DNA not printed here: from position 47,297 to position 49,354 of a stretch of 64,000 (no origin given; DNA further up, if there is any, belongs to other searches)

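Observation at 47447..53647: lpxK-lpxL-rph-UXS-GT2-ArnT-like operon: candidate polyprenyl-phosphate-pentose pathway linked to lipid A biosynthesis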

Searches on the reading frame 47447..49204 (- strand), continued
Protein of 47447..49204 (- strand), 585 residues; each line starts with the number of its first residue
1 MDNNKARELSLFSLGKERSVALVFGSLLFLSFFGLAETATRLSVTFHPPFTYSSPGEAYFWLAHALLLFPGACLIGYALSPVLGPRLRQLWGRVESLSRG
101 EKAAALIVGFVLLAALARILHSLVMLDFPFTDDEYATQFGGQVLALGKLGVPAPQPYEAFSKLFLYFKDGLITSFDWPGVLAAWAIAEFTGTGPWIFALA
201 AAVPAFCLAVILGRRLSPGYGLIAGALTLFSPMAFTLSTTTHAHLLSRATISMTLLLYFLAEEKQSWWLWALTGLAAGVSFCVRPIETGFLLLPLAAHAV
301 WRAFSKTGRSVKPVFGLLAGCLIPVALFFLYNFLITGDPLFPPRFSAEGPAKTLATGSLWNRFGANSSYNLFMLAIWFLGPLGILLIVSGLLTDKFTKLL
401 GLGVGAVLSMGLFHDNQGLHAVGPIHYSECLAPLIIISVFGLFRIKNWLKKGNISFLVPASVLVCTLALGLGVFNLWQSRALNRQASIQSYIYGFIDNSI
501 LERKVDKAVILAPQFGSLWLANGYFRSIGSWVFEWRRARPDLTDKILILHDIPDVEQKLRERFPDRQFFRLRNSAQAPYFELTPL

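Call 15: find_encoding_contigs(protein=P0010, flank=10000, max_places=3)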
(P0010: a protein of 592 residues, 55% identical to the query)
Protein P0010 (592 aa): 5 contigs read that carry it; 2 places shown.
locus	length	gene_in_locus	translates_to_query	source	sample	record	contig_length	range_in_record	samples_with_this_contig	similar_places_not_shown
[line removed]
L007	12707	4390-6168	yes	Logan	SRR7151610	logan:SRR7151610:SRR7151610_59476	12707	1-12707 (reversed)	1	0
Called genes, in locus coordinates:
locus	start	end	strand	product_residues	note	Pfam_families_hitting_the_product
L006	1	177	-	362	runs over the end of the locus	PF01063:Aminotran_4 (weak)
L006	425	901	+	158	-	-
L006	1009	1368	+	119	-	-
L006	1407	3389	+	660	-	PF03415:Peptidase_C11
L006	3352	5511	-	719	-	PF17900:Peptidase_M1_N, PF01433:Peptidase_M1, PF02985:HEAT (faint), PF13646:HEAT_2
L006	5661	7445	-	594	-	PF03577:Peptidase_C69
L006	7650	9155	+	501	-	PF00890:FAD_binding_2 (weak), PF01266:DAO, PF01593:Amino_oxidase, PF01946:Thi4 (weak), PF07992:Pyr_redox_2 (faint), PF12831:FAD_oxidored (weak), PF13450:NAD_binding_8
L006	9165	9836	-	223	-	-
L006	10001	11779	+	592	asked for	PF13231:PMT_2 (weak)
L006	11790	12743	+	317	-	PF13489:Methyltransf_23 (weak), PF13847:Methyltransf_31 (weak), PF08241:Methyltransf_11, PF08242:Methyltransf_12, PF13649:Methyltransf_25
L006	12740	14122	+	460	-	PF02310:B12-binding, PF04055:Radical_SAM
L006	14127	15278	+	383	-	PF13439:Glyco_transf_4, PF13579:Glyco_trans_4_4, PF20706:GT4-conflict, PF00534:Glycos_transf_1, PF13692:Glyco_trans_1_4, PF13524:Glyco_trans_1_2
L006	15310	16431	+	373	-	PF03706:LPG_synthase_TM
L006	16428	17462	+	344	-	PF00535:Glycos_transf_2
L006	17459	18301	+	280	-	PF00535:Glycos_transf_2, PF13641:Glyco_tranf_2_3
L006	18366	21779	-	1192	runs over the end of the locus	PF00128:Alpha-amylase (weak)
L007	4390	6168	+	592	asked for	PF13231:PMT_2 (weak)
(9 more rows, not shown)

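Call 17: find_related_loci(query=A1, collection=genome_contigs, flank=10000)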
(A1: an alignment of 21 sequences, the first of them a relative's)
Query A1 (585 aa) in genome_contigs; peptide patterns used: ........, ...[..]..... (x = any residue, [..] = any of these).
81 stretches matched a pattern; 64 encode a relative of the query (tblastn E <= 1e-3); 64 distinct loci.
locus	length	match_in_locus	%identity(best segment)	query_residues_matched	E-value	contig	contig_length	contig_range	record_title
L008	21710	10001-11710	55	16-585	0e+0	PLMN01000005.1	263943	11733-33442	MAG: Candidatus Aminicenantes bacterium isolate fen_413 73.20120800_E2X.58_contig_987, whole genome shotgun sequence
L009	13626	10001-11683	56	25-585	0e+0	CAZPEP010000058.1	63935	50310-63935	MAG TPA_asm: uncultured Eubacteriales bacterium isolate binchicken_co255_216 genome assembly, contig: k141_1594683, whol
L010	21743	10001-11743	51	2-584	5e-179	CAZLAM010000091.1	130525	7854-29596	MAG TPA_asm: uncultured Eubacteriales bacterium isolate binchicken_co255_92 genome assembly, contig: k141_5001909, whole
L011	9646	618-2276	52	32-584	8e-175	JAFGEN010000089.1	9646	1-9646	MAG: Candidatus Aminicenantes bacterium isolate Zod_Metabat.1233 k87_1440474, whole genome shotgun sequence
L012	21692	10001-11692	53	21-584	1e-162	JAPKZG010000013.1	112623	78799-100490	MAG: Candidatus Aminicenantes bacterium isolate LacPavin_0920_SED3_MAG_59_12 LacPavin_0920_SED3_scaffold_615762, whole g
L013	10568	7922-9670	50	2-585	3e-160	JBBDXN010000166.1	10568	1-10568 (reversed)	MAG: Candidatus Rokuibacteriota bacterium isolate LejiaD_70_14 Lejia_D_9493_length_10568_cov_10, whole genome shotgun se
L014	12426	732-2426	46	17-584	1e-156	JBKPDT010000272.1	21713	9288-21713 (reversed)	MAG: Candidatus Methylomirabilota bacterium isolate GB_EKS_MAG_00017 GB_EKS_000001071065, whole genome shotgun sequence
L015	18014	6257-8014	75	1-585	4e-179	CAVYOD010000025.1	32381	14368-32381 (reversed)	MAG: Candidatus Aminicenantes bacterium isolate MFD04408.bin.2.57 genome assembly, contig: contig_51720, whole genome sh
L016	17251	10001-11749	46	4-585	3e-153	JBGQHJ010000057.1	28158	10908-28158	MAG: Candidatus Methylomirabilia bacterium isolate OBJ2_061818_070_75 k141_424247_length_28158_cov_26.9356, whole genome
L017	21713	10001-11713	46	18-583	2e-146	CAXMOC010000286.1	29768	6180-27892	MAG: uncultured Opitutales bacterium isolate 07C-BC-St03_bin.23.orig genome assembly, contig: k141_2559367, whole genome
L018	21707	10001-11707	43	12-583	3e-138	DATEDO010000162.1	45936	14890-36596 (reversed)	MAG TPA_asm: Candidatus Methylomirabilota bacterium isolate SMAG_U8709 k141_2629744, whole genome shotgun sequence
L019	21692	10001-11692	44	20-584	5e-136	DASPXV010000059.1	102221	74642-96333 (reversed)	MAG TPA_asm: Vicinamibacterales bacterium isolate SMAG_U11576 k141_1796692, whole genome shotgun sequence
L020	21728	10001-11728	43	5-571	5e-134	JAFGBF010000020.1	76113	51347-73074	MAG: Candidatus Krumholzibacteriota bacterium isolate Zod_Metabat.1015 k87_7619179, whole genome shotgun sequence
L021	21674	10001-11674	45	24-584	2e-132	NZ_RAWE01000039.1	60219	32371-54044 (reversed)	Corallococcus carmarthensis strain CA043D NODE_39_60219_cov_28.9516_ID_10657, whole genome shotgun sequence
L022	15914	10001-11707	42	18-585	1e-129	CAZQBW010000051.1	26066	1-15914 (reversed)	MAG TPA_asm: uncultured Clostridia bacterium isolate binchicken_co197_382 genome assembly, contig: NODE_2552_length_2606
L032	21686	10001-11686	39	27-584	3e-109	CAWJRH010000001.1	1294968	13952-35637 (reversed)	MAG: uncultured delta proteobacterium isolate MFD03804.bin.1.60 genome assembly, contig: contig_12949, whole genome shot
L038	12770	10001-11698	38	25-585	2e-103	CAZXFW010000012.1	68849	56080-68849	MAG TPA_asm: uncultured Polyangiales bacterium isolate binchicken_co245_13 genome assembly, contig: NODE_244_length_6884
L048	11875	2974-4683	56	16-585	0e+0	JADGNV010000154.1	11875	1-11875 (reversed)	MAG: Candidatus Aminicenantes bacterium isolate Chersky_507 k127_19421534, whole genome shotgun sequence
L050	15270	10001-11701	34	15-585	7e-74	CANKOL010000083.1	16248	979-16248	MAG: Sandaracinaceae bacterium isolate RH-9nov16-262 genome assembly, contig: RH-9nov16-C-C7297, whole genome shotgun se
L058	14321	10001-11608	33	49-576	6e-63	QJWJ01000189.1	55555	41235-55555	MAG: Deltaproteobacteria bacterium isolate SZUA-265 scaffold_509, whole genome shotgun sequence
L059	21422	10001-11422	37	111-582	5e-61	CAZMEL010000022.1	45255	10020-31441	MAG TPA_asm: uncultured Thermoanaerobaculia bacterium isolate binchicken_co237_100 genome assembly, contig: NODE_459_len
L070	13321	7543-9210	33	18-571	5e-71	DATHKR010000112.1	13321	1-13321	MAG TPA_asm: Kofleriaceae bacterium isolate SMAG_U12585 k141_111729, whole genome shotgun sequence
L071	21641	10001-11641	35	22-571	5e-67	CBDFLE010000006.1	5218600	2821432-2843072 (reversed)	MAG: Candidatus Multivoradales bacterium isolate 28b26adc-de60-4d61-9d00-aad20df54228 genome assembly, contig: contig_5,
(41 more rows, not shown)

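Call 21: find_encoding_contigs(protein=P0002, flank=10000, max_places=3)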
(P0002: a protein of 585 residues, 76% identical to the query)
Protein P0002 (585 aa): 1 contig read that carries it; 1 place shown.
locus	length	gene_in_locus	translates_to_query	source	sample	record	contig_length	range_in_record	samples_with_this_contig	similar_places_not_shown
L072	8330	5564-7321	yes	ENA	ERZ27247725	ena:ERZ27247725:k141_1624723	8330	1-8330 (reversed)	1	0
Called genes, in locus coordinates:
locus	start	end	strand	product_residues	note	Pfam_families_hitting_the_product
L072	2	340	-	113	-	?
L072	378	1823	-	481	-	PF02310:B12-binding, PF04055:Radical_SAM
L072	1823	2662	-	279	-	PF13641:Glyco_tranf_2_3, PF00535:Glycos_transf_2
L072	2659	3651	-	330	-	PF00535:Glycos_transf_2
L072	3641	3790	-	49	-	-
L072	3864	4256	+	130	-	PF04138:GtrA_DPMS_TM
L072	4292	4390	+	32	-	-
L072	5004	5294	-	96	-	PF01553:Acyltransferase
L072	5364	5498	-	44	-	-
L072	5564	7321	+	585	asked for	PF13231:PMT_2 (weak)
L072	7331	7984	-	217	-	PF13489:Methyltransf_23, PF13649:Methyltransf_25, PF13847:Methyltransf_31 (weak), PF08241:Methyltransf_11, PF08242:Methyltransf_12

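Call 22: find_encoding_contigs(protein=P0040, flank=10000, max_places=2)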
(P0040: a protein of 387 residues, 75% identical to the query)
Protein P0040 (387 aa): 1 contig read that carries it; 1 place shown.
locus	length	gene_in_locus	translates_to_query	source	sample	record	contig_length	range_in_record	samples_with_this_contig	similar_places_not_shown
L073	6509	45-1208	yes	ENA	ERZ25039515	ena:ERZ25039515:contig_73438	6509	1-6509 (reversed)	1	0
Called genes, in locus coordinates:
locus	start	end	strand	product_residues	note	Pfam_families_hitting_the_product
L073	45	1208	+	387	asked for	-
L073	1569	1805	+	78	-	-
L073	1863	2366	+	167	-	-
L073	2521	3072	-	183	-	PF04055:Radical_SAM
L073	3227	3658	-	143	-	-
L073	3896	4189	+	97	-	-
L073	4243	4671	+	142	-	-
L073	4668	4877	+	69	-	-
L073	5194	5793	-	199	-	PF00535:Glycos_transf_2 (faint)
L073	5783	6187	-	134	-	-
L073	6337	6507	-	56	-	?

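Call 60: predict_structure(alignment_id=A3)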
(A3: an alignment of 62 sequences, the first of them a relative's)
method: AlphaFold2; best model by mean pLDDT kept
length: 585 residues; sequences in the alignment: 62
mean_pLDDT: 91.7   pTM: 0.92
mean pLDDT of the five models: 91.7, 91.4, 91.4, 90.2, 89.6
residues with pLDDT >= 90: 479; 70-90: 66; 50-70: 31; < 50: 9
segments of 3 or more residues with pLDDT < 50: 1-8
pLDDT, mean of each block of 10 residues (from residue 1): 44 78 98 85 84 83 95 97 94 97 97 97 96 95 97 95 94 95 96 94 98 97 97 94 95 98 94 98 94 95 79 94 97 95 75 69 84 92 97 95 93 64 78 98 96 94 98 95 96 97 97 95 93 95 97 94 97 88 95
secondary structure, 60 per line:
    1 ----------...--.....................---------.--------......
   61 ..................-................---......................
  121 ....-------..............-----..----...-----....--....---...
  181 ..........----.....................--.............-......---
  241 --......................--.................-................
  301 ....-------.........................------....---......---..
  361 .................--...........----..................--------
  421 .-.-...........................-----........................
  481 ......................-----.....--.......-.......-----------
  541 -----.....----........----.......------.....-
elements in order: H16-36 H55-78 H80-95 H99-124 H132-145 E165-168 E171-174 H178-190 H195-215 H218-230 H232-237 H243-264 H267-283 H285-304 H312-336 H343-346 H350-355 H359-377 H380-390 H395-412 H425-451 H457-502 E508-512 H515-521 H523-528 E546-550 H555-562 E567-573 E580-584

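Call 62: fold_search(model_id=the predicted structure, library=pdb)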
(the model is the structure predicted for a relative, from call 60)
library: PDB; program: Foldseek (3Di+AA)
matches with E <= 10: 475; with E <= 0.001: 21
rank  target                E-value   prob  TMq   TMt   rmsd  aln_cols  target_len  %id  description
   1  5ogl_A                4.3e-06  1.00  0.43  0.36   8.9       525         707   13  Structure of bacterial oligosaccharyltransferase PglB in complex with an acceptor peptide and an lipid-linked oligosac (released 2017-10-25)
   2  9s6t_A                5.4e-06  1.00  0.46  0.55   9.2       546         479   12  Ternary cryo-EM structure of chicken ALG12 with Dol25-PP-GlcNAc2Man7, Dol25-P-Man, and Fab (released 2026-03-18)
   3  5f15                  8.7e-06  1.00  0.50  0.53   9.7       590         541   13  Crystal Structure of ArnT from Cupriavidus metallidurans bound to Undecaprenyl phosphate (released 2016-02-17)
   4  8pn9_A                8.7e-06  1.00  0.43  0.40  12.6       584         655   14  Structure of human oligosaccharyltransferase OST-A complex bound to NGI-1 (released 2024-05-08)
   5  8if8_C                9.9e-06  1.00  0.42  0.41  14.3       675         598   15  Arabinosyltransferase AftA (released 2023-05-31)
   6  8if8_B                1.1e-05  1.00  0.44  0.42  14.3       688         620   15  Arabinosyltransferase AftA (released 2023-05-31)
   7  3rce_A                1.2e-05  1.00  0.46  0.41  11.8       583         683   12  Bacterial oligosaccharyltransferase PglB (released 2011-06-15)
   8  9s6u_A                1.3e-05  1.00  0.46  0.49   8.7       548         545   11  Ternary cryo-EM structure of human ALG9 with Dol25-PP-GlcNAc2Man8, Dol25-P-Man and Fab (released 2026-03-18)
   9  6gxc_A                1.4e-05  1.00  0.45  0.38   8.7       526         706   13  Bacterial oligosaccharyltransferase PglB in complex with an inhibitory peptide and a reactive lipid-linked oligosaccha (released 2018-11-14)
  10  6ftg_5                1.5e-05  1.00  0.45  0.41  12.7       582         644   14  Subtomogram average of OST-containing ribosome-translocon complexes from canine rough microsomal membranes (released 2018-03-21)
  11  6ezn_F                1.7e-05  1.00  0.42  0.39  11.6       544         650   13  Cryo-EM structure of the yeast oligosaccharyltransferase (OST) complex (released 2018-01-17)
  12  7oci_F                2.3e-05  1.00  0.42  0.39  11.4       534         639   14  Cryo-EM structure of yeast Ost6p containing oligosaccharyltransferase complex (released 2022-02-16)
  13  8age_A                2.3e-05  1.00  0.41  0.38  12.1       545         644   14  Structure of yeast oligosaccharylransferase complex with acceptor peptide bound (released 2022-12-07)
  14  5ezm                  3.4e-05  1.00  0.49  0.53   9.1       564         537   13  Crystal Structure of ArnT from Cupriavidus metallidurans in the apo state (released 2016-02-17)
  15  8agc_A                4.2e-05  1.00  0.40  0.35  12.6       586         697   12  Structure of yeast oligosaccharylransferase complex with lipid-linked oligosaccharide and non-acceptor peptide bound (released 2022-12-07)
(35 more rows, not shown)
